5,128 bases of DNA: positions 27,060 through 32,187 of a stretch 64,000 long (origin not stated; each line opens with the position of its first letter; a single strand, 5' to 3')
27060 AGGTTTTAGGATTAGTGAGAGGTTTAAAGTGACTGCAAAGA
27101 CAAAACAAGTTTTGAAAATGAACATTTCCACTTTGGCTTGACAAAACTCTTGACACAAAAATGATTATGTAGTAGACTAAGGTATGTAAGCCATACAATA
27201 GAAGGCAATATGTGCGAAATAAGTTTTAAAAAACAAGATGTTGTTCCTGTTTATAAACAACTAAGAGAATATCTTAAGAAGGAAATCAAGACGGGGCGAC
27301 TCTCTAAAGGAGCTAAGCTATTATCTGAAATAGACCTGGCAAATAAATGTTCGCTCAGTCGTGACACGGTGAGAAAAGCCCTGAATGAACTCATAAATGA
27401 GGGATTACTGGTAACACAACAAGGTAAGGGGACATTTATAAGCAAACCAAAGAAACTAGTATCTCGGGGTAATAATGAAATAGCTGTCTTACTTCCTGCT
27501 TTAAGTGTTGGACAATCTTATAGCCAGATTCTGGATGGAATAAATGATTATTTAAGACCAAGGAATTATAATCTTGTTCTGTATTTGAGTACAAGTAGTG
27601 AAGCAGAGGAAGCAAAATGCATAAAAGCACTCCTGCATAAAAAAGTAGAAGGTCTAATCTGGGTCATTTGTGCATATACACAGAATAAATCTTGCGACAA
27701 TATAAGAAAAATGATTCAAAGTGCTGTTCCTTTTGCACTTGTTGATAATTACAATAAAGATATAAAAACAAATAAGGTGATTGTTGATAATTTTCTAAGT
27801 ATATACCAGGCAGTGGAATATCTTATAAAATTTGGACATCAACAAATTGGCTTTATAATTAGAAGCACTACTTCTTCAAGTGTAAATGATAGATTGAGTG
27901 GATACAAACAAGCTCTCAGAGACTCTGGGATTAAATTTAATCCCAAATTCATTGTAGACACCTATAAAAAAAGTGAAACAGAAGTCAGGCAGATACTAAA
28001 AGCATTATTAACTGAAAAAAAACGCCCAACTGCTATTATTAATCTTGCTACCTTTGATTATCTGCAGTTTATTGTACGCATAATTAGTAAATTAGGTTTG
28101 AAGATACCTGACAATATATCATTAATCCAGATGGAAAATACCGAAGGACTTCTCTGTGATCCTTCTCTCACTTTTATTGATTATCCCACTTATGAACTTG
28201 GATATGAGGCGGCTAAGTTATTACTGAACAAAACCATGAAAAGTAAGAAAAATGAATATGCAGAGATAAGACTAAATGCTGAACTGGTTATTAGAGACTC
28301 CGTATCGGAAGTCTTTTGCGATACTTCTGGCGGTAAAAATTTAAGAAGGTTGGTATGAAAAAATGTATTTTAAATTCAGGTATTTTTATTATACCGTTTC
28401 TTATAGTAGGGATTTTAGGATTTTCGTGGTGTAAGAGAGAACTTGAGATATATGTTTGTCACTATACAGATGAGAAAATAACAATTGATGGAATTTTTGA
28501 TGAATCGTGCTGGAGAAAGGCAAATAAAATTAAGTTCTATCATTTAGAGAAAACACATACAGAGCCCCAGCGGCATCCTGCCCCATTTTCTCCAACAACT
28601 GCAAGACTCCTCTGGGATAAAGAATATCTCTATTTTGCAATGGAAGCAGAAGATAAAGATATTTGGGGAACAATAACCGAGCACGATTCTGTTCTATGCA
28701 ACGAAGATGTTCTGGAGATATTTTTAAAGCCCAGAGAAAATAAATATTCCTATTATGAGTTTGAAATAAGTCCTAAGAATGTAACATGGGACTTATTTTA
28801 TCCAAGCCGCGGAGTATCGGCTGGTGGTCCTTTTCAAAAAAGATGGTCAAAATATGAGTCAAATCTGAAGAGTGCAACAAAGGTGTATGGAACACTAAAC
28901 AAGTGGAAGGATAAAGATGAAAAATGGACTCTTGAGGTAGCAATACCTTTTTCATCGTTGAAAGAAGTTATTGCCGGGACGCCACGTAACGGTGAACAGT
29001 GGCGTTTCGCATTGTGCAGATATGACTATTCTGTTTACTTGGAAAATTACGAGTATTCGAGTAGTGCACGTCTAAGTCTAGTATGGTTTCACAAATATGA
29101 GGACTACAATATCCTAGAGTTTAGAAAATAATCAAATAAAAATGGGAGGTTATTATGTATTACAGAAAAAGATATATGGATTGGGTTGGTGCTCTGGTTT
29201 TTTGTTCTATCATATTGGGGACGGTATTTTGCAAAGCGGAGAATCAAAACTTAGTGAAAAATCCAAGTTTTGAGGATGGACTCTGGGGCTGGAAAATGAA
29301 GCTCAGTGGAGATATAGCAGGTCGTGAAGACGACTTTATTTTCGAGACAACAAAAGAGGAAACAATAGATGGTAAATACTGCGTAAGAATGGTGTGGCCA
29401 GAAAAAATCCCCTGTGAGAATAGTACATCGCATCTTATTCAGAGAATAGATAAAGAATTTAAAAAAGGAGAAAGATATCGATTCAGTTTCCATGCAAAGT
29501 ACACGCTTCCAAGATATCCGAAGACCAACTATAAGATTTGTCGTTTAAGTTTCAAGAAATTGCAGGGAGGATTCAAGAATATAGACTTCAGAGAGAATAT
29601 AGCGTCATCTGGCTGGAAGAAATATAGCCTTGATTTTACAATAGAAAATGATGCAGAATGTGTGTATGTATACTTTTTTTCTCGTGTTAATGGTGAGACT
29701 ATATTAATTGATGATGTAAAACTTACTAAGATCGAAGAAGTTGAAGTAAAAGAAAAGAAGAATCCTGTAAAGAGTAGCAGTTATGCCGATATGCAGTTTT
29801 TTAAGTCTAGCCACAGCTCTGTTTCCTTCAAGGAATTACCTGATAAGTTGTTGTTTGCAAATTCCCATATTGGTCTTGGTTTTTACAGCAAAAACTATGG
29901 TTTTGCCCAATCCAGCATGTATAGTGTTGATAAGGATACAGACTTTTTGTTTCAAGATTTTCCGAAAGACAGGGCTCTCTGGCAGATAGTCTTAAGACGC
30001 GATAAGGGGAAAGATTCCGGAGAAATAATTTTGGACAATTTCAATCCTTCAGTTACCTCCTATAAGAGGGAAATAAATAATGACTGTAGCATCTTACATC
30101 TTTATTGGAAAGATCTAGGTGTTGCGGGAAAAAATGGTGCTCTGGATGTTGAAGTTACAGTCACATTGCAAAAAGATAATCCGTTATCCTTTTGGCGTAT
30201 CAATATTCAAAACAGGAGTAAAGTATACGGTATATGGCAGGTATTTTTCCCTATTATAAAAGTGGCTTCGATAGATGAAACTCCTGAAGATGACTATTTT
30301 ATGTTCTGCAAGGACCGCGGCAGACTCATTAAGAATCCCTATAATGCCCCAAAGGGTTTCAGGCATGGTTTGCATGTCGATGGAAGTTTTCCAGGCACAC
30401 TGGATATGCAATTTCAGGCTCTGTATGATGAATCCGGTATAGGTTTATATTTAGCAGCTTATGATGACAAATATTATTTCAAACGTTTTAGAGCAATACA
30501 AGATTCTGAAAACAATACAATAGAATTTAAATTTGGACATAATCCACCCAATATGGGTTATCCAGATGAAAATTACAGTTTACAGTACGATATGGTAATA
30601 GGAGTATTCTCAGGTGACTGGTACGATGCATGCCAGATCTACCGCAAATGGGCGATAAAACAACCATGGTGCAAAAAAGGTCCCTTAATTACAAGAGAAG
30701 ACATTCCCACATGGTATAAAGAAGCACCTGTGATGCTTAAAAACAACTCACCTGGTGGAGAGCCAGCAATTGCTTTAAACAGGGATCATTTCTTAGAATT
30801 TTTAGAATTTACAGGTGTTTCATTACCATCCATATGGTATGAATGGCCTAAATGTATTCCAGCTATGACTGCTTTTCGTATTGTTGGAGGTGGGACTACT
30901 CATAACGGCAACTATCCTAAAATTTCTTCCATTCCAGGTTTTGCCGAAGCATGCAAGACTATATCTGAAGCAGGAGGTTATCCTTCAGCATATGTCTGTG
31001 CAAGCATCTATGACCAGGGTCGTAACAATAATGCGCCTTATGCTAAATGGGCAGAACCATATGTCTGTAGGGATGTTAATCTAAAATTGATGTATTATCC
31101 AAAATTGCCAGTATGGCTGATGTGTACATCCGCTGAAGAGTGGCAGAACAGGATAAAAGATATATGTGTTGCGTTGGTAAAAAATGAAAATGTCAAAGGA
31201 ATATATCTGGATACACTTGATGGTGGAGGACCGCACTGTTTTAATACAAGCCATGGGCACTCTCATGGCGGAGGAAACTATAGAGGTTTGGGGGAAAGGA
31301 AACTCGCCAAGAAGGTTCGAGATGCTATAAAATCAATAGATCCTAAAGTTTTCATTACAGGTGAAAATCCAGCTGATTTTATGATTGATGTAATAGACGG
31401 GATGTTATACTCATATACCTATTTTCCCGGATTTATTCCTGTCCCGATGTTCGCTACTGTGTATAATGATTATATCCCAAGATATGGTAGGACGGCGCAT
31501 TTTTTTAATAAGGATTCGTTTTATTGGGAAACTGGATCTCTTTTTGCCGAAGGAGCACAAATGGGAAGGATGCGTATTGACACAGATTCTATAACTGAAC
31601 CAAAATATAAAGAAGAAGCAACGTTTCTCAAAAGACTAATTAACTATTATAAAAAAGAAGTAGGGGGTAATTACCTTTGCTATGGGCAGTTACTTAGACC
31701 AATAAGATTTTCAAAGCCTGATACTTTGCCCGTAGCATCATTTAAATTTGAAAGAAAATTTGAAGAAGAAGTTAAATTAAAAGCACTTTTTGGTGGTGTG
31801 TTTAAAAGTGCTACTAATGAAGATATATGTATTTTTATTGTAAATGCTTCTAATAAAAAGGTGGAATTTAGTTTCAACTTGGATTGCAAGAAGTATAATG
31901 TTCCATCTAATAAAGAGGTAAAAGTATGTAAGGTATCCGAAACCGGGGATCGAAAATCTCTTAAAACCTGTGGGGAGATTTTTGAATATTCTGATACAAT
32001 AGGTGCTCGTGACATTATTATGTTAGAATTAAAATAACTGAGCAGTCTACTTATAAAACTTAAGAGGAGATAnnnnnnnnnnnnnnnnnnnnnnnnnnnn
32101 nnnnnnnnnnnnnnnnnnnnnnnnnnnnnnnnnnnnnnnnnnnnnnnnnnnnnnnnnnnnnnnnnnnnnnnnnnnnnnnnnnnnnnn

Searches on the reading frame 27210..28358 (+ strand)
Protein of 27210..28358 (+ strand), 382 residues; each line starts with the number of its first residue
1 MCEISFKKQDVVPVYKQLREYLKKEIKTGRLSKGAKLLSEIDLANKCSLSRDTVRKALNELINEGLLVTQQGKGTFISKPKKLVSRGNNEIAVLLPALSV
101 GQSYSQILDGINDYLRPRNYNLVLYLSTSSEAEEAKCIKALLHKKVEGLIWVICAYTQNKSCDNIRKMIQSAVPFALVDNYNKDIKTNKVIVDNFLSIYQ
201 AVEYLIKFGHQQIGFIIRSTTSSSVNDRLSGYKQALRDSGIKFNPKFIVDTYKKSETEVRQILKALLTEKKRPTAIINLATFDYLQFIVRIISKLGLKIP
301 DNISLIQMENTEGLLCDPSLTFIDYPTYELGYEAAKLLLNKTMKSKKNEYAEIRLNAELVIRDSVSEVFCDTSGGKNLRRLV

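Call 11: search_protein_families(library=pfam, proteins=[window:27210-28358:+])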
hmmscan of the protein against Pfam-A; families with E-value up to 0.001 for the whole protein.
window:27210-28358:+ (382 aa): 5 families
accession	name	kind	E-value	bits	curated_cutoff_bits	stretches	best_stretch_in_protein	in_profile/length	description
PF13377.12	Peripla_BP_3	-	2e-23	83.7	26.5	1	202-365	1-167/167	Periplasmic binding protein-like domain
PF00532.27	Peripla_BP_1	-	1.5e-20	74.2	22.2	1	90-347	3-265/281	Periplasmic binding proteins and sugar binding domain of LacI family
PF00392.27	GntR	-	5.2e-15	55.3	27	1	15-77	2-64/64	Bacterial regulatory proteins, gntR family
PF13730.12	HTH_36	-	4.7e-05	23.5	25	1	43-67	31-55/55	Helix-turn-helix domain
PF13545.12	HTH_Crp_2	-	0.00021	21.6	27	1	38-84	23-68/70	Crp-like helix-turn-helix domain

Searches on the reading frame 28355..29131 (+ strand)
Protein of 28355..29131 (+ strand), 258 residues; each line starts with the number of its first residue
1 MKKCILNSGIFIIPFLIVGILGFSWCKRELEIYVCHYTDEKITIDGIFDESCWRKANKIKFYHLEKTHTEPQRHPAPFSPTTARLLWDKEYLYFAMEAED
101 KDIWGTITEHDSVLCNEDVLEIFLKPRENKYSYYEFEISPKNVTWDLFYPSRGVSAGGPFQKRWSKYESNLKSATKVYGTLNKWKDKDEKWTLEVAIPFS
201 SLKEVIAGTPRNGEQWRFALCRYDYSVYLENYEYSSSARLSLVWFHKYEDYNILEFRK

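Call 11: search_protein_families(library=pfam, proteins=[window:28355-29131:+])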
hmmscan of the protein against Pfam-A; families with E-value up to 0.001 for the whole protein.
window:28355-29131:+ (258 aa): 1 family
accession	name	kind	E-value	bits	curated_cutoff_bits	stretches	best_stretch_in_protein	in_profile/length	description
PF06452.16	CBM9_1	-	2.2e-11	44.4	23.4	1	44-224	1-150/185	Carbohydrate family 9 binding domain-like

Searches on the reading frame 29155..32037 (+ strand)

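Call 11: search_protein_families(library=pfam, proteins=[window:29155-32037:+])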
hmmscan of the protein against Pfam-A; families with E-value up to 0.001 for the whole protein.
window:29155-32037:+ (960 aa): 2 families
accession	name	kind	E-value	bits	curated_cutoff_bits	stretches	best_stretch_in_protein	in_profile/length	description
PF19773.5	DUF6259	-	5.3e-41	141.1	28.7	1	474-779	1-298/300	Domain of unknown function (DUF6259)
PF02018.23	CBM_4_9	-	8.5e-09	36.3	25.9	1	31-176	1-131/136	Carbohydrate binding domain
